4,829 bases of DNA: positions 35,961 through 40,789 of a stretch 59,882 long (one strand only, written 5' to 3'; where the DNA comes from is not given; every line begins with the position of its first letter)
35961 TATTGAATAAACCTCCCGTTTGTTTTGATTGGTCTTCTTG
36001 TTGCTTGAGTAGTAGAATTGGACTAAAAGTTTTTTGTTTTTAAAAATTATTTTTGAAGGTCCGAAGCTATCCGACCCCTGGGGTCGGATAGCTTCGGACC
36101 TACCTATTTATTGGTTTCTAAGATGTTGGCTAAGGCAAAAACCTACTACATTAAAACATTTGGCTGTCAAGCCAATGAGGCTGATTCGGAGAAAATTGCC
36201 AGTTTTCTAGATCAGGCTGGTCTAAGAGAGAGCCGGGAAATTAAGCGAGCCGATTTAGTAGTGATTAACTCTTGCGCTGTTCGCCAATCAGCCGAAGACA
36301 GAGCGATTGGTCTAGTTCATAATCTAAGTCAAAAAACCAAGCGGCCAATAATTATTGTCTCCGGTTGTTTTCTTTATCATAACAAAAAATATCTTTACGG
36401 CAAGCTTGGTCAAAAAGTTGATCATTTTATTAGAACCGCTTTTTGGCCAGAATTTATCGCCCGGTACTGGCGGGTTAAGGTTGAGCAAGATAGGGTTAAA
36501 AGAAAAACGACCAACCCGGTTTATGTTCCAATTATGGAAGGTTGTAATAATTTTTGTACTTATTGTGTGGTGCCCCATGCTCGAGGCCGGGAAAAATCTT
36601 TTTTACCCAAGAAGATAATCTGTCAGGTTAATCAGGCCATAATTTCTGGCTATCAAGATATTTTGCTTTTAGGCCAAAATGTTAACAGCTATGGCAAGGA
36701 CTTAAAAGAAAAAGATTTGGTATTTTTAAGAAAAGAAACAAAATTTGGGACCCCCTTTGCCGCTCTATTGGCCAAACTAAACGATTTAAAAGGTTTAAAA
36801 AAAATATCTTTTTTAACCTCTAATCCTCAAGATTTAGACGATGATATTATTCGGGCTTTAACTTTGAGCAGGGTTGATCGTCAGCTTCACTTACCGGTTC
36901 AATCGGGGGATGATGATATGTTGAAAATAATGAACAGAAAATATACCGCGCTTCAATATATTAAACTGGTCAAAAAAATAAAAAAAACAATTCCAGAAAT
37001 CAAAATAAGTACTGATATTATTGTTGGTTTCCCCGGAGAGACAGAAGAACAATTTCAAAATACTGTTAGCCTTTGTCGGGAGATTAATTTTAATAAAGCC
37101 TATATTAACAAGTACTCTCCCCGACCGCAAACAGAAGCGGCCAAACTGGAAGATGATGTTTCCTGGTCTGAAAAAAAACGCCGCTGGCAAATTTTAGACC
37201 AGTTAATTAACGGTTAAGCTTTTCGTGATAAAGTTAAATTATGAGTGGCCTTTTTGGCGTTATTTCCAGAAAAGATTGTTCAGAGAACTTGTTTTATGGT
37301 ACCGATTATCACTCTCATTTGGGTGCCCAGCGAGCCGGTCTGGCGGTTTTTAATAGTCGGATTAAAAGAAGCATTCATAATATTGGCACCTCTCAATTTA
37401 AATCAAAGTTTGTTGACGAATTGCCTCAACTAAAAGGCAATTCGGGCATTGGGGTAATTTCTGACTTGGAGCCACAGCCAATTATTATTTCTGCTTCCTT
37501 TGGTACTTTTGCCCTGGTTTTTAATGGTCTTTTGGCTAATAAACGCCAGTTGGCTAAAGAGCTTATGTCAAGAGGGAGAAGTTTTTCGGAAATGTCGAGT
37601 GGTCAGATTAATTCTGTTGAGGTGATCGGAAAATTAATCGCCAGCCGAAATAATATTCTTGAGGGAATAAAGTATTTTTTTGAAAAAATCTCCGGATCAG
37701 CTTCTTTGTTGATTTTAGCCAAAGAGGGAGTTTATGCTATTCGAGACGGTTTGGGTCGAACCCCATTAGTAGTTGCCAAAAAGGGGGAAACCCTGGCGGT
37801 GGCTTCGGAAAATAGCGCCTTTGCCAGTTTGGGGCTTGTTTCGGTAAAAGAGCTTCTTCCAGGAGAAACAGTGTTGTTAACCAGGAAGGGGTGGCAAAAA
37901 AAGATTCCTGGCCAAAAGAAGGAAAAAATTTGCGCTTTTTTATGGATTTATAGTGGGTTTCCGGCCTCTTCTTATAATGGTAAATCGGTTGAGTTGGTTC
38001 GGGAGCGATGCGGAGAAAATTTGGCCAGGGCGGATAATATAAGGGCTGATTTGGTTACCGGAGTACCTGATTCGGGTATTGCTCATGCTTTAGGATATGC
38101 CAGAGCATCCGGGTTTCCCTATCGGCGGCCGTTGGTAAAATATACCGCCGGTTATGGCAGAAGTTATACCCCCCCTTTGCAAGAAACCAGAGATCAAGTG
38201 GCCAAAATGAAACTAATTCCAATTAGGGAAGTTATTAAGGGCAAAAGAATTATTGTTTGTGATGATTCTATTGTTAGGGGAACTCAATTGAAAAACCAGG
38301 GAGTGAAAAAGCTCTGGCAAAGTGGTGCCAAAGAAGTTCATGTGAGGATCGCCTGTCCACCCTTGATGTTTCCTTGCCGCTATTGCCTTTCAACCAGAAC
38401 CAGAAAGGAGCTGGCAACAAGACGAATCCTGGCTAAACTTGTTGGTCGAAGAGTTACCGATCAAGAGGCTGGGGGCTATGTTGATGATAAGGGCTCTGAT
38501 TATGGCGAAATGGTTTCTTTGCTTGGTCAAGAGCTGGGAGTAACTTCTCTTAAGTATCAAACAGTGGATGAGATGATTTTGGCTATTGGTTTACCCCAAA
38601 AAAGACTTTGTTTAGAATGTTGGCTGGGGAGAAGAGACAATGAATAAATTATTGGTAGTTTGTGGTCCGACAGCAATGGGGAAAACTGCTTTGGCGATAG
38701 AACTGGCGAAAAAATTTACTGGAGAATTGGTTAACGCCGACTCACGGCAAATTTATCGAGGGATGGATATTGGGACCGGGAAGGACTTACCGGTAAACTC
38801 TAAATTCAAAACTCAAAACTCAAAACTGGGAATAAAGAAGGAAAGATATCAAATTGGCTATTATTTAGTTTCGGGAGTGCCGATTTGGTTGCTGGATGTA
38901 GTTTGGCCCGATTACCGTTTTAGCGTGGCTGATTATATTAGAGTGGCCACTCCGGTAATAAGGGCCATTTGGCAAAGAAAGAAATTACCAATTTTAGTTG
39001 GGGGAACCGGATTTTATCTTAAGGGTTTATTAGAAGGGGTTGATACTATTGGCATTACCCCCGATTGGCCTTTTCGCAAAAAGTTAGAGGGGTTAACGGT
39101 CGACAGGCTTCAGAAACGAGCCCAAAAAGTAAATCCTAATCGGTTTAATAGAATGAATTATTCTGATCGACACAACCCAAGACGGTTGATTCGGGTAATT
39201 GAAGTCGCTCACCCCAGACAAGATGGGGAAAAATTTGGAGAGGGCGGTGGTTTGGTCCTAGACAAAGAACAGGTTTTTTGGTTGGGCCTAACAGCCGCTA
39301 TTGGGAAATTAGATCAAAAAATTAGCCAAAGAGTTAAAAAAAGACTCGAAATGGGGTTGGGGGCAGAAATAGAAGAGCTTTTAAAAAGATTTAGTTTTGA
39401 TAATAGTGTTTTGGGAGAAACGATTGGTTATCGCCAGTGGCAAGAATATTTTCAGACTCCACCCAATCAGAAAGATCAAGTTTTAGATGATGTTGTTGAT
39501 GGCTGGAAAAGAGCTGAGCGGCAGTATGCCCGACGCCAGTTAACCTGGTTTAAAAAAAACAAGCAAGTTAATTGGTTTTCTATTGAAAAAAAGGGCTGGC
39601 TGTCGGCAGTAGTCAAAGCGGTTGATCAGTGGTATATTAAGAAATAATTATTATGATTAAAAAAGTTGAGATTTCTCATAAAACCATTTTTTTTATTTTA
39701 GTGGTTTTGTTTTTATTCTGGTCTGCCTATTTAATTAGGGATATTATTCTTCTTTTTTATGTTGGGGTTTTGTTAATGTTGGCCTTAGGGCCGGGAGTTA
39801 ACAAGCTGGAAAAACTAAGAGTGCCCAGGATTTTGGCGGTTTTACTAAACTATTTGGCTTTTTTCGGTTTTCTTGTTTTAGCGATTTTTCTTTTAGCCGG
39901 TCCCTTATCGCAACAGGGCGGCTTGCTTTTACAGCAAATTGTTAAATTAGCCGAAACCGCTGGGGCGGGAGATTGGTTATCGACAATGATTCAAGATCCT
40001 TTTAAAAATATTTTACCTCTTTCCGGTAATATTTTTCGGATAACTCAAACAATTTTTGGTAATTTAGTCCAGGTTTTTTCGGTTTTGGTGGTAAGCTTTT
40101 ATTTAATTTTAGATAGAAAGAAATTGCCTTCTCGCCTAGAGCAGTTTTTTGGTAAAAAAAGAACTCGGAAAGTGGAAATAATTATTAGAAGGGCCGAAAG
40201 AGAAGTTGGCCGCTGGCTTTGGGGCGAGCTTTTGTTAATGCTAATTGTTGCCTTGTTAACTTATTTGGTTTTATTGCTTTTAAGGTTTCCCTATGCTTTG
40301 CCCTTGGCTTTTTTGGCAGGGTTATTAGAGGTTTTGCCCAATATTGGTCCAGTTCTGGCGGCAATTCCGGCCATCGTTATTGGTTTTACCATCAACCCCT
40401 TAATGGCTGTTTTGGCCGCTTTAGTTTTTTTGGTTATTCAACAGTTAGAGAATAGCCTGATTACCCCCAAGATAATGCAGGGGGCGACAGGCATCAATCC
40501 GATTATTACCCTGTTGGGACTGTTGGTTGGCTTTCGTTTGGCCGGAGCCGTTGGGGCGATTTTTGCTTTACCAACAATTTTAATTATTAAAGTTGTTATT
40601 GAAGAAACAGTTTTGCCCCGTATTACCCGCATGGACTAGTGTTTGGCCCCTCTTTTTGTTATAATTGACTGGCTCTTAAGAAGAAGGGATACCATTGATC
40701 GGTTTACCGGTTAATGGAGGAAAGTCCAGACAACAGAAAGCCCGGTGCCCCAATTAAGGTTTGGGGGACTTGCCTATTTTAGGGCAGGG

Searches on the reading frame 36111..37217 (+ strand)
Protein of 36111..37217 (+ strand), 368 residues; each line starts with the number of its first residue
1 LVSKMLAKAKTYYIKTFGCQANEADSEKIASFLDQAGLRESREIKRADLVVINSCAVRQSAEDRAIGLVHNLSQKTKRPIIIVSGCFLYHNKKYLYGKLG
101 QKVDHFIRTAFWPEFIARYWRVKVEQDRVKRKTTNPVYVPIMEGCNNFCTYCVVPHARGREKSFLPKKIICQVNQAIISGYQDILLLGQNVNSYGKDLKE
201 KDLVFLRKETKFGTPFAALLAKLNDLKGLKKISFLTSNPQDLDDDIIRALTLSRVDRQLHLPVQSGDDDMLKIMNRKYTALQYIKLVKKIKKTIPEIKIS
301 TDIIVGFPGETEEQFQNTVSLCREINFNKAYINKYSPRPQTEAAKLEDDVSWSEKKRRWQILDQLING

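Call 52: search_protein_families(library=pfam, proteins=[window:36111-37217:+], max_evalue=0.00001)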
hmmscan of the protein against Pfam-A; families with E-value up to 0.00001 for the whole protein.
window:36111-37217:+ (368 aa): 2 families
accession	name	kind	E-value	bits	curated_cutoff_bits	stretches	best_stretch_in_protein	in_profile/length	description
PF04055.27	Radical_SAM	-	4.7e-25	89.1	29.5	1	139-321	1-165/166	Radical SAM superfamily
PF00919.26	UPF0004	-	1.5e-22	79.9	27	1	12-98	2-89/98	Uncharacterized protein family UPF0004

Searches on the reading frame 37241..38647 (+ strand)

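Call 52: search_protein_families(library=pfam, proteins=[window:37241-38647:+], max_evalue=0.00001)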
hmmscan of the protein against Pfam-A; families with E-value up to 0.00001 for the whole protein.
window:37241-38647:+ (468 aa): 1 family
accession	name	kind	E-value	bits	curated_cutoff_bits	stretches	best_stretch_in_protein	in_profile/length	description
PF13537.11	GATase_7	-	1.2e-14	54.8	25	1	75-194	10-121/123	Glutamine amidotransferase domain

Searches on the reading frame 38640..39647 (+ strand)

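Call 52: search_protein_families(library=pfam, proteins=[window:38640-39647:+], max_evalue=0.00001)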
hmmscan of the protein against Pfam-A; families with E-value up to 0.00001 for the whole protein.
window:38640-39647:+ (335 aa): 1 family
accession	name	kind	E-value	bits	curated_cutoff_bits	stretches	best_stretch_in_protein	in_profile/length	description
PF01715.23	IPPT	-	3.8e-47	161.4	23.6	1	37-306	1-242/243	IPP transferase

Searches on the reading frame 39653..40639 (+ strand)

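Call 52: search_protein_families(library=pfam, proteins=[window:39653-40639:+], max_evalue=0.00001)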
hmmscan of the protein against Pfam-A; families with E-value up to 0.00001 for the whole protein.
window:39653-40639:+ (328 aa): 1 family
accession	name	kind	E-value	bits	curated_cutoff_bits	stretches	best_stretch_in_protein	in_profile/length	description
PF01594.21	AI-2E_transport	-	2.8e-53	181.6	34.3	1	13-319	5-326/327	AI-2E family transporter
